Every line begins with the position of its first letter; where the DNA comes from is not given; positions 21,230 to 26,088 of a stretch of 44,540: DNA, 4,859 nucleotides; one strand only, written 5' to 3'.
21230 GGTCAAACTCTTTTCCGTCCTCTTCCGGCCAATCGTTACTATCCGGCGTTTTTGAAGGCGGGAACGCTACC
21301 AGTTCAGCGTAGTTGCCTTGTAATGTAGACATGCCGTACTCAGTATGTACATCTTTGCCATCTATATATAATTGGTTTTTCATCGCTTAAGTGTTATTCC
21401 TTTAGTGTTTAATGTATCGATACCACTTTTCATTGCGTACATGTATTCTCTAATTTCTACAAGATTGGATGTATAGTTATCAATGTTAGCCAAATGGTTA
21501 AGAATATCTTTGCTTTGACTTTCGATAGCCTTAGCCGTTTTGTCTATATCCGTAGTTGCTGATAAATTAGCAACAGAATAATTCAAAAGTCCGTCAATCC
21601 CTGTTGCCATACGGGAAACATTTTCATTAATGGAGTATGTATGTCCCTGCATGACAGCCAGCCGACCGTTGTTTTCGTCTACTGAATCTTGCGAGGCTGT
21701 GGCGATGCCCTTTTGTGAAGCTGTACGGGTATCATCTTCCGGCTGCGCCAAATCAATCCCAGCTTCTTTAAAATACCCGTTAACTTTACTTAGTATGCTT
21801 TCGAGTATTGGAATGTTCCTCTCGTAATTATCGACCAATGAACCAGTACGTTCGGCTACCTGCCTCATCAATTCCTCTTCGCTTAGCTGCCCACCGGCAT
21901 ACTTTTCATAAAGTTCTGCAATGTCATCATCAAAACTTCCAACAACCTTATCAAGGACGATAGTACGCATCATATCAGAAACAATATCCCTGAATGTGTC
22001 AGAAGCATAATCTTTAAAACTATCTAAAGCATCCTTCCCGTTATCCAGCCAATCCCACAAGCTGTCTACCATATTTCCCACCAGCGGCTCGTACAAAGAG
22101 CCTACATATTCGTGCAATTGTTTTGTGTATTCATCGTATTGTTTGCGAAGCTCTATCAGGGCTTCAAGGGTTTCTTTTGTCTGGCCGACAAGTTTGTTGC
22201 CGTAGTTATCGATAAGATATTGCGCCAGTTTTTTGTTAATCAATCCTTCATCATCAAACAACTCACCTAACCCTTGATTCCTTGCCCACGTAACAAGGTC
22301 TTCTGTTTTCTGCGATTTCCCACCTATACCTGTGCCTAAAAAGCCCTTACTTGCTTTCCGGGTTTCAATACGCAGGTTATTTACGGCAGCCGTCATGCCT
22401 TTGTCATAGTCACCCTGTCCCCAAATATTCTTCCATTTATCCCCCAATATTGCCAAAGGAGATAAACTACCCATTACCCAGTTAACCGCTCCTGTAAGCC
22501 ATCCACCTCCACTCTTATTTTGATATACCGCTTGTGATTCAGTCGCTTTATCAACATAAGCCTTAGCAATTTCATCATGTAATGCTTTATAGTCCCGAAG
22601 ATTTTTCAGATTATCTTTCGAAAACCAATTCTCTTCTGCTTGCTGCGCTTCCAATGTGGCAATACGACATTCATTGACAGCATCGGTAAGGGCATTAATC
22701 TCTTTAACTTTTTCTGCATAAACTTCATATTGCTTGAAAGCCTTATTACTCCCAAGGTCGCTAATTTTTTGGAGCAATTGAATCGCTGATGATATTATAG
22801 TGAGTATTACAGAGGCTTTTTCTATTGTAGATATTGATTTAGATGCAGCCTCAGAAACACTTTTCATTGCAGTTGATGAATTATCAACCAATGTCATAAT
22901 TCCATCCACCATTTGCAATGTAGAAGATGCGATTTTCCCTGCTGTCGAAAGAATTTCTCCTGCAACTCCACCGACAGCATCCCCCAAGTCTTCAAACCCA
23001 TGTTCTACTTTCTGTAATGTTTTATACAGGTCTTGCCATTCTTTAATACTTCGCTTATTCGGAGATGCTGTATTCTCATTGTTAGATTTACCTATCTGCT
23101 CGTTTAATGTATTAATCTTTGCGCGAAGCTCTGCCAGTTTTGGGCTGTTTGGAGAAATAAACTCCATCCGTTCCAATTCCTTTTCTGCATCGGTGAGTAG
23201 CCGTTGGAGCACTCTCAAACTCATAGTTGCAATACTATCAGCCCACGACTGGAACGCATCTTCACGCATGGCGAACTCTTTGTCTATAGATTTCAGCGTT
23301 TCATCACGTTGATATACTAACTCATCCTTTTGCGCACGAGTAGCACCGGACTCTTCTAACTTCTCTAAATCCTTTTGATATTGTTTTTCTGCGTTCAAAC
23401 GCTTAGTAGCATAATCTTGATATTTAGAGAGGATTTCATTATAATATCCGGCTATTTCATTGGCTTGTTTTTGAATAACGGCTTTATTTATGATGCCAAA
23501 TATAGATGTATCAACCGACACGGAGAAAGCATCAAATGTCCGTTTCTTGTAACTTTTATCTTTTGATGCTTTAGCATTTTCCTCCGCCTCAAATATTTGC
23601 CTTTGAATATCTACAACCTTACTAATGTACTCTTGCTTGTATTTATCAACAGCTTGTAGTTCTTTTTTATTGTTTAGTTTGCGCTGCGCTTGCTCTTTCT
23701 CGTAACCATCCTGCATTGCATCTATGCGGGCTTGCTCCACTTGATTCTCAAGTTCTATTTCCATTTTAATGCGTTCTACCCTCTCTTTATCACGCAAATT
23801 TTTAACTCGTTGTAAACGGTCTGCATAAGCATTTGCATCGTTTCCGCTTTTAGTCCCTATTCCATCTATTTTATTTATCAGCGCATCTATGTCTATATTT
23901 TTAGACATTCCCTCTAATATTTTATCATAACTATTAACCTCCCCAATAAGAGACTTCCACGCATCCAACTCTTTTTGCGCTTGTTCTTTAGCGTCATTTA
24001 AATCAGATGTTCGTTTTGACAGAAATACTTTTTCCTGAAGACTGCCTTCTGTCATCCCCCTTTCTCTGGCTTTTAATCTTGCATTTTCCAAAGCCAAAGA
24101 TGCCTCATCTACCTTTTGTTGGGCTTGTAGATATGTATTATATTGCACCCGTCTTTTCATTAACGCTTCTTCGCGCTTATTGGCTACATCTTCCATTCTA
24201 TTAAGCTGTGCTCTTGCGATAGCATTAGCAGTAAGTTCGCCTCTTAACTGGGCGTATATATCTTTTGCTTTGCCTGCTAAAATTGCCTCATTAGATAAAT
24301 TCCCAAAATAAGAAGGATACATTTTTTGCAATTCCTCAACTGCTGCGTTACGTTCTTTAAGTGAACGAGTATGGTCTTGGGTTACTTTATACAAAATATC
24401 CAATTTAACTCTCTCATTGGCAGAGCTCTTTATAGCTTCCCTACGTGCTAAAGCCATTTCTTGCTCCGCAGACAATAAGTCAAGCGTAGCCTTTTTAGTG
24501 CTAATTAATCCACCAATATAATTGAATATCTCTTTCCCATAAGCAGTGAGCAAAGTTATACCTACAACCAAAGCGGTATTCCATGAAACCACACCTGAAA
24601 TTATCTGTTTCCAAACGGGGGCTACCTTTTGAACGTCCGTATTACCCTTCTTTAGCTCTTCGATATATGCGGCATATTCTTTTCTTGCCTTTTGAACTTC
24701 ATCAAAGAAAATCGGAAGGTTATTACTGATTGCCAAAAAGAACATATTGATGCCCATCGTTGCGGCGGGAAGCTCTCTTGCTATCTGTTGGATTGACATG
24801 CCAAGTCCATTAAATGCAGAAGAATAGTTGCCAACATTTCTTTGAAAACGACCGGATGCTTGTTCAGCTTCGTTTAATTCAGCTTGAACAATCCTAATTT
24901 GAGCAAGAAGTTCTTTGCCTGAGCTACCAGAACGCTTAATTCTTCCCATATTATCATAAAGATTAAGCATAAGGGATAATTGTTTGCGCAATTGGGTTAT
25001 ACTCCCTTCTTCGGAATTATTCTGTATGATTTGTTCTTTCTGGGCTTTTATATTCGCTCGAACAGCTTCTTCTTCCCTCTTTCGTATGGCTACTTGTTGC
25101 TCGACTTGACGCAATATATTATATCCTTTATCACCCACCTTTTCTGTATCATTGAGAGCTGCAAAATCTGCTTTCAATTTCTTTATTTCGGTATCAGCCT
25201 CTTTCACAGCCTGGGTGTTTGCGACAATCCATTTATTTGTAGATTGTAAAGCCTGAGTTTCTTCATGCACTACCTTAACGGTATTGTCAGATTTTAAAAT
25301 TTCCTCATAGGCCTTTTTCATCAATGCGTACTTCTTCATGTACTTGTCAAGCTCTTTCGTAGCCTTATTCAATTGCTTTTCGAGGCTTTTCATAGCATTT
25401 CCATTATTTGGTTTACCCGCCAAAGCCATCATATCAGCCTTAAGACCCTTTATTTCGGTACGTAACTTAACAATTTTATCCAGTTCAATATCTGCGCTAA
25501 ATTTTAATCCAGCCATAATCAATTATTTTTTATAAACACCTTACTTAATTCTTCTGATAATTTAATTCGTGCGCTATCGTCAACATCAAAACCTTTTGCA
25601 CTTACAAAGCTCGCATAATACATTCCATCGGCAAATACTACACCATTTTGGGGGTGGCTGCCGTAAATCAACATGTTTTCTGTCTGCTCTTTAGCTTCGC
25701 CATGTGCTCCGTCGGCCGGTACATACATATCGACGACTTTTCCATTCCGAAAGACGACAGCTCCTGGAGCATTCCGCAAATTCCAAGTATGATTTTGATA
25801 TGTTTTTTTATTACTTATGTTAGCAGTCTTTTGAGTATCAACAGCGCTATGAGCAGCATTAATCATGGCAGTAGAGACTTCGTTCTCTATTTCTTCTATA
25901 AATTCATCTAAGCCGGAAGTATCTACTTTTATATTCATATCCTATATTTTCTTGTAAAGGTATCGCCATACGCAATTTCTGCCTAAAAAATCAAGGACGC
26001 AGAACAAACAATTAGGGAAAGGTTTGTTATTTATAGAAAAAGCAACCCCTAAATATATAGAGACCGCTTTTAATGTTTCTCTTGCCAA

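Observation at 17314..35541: A 26-nt dyad, four copies, each exactly 40 nt from a -7 box: a candidate late-gene activator regulon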

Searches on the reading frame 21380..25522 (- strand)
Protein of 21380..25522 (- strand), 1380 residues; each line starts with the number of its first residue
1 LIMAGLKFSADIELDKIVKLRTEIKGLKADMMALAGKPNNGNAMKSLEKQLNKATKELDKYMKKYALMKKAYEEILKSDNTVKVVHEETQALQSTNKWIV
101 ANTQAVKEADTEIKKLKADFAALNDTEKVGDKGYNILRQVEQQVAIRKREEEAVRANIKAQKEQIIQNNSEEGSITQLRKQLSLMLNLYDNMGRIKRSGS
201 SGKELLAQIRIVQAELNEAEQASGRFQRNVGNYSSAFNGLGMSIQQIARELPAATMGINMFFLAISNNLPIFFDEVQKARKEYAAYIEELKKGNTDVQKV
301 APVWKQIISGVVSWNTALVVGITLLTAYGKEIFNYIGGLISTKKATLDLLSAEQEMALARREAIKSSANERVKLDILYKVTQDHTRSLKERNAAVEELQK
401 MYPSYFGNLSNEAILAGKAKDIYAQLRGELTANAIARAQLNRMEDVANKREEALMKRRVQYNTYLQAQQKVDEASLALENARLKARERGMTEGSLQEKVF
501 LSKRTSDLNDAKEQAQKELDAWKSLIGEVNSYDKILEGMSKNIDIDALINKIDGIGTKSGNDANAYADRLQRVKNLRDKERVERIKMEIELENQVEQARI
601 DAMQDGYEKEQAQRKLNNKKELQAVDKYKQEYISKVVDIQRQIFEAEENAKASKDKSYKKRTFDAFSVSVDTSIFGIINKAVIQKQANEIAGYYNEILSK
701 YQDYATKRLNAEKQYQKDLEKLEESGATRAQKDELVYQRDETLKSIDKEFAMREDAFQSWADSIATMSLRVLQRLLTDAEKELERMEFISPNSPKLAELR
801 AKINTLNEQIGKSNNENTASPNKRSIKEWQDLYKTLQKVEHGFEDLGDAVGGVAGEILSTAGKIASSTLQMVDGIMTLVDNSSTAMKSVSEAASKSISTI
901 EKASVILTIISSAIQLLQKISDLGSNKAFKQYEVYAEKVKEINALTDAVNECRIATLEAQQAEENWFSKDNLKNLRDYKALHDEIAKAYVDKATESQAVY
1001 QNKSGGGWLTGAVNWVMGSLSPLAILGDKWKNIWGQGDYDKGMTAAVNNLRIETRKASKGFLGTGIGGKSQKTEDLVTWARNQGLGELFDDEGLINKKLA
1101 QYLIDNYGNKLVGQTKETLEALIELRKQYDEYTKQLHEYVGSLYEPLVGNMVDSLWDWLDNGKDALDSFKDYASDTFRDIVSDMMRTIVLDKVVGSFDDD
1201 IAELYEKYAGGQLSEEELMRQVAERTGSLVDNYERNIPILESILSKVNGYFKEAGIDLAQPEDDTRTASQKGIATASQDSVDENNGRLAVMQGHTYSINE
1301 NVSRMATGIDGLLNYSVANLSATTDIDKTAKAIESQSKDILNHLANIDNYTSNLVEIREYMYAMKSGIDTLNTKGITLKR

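Call 63: search_protein_families(library=phrogs, proteins=[window:21380-25522:-], max_evalue=0.001)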
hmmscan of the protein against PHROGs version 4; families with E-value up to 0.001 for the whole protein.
window:21380-25522:- (1380 aa): 7 families
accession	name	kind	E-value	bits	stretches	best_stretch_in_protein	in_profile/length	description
phrog_32115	-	unknown function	5.4e-128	429.6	1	723-1307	671-1237/1310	-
phrog_14295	-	unknown function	1.8e-100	338.5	3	7-632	4-668/1439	-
phrog_9959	-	tail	5.7e-68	230.7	3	467-1305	795-1659/1708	tail length tape measure protein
phrog_14476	-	head and packaging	6.2e-40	138.1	1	210-454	210-443/1103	virion structural protein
phrog_20660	-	tail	5.9e-24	85.5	1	81-651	35-589/1106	tail length tape measure protein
phrog_30292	-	unknown function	9.4e-12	45.2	1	323-470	160-305/677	-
phrog_35410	-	unknown function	0.00088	20.6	0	933-977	4-44/85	-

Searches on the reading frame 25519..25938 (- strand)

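Call 11: search_protein_families(library=phrogs, proteins=[window:25519-25938:-], max_evalue=0.001)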
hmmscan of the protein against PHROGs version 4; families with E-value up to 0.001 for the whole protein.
window:25519-25938:- (139 aa): 1 family
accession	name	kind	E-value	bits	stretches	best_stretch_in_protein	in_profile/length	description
phrog_5377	-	unknown function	5.2e-23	82.7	1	1-134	3-139/147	-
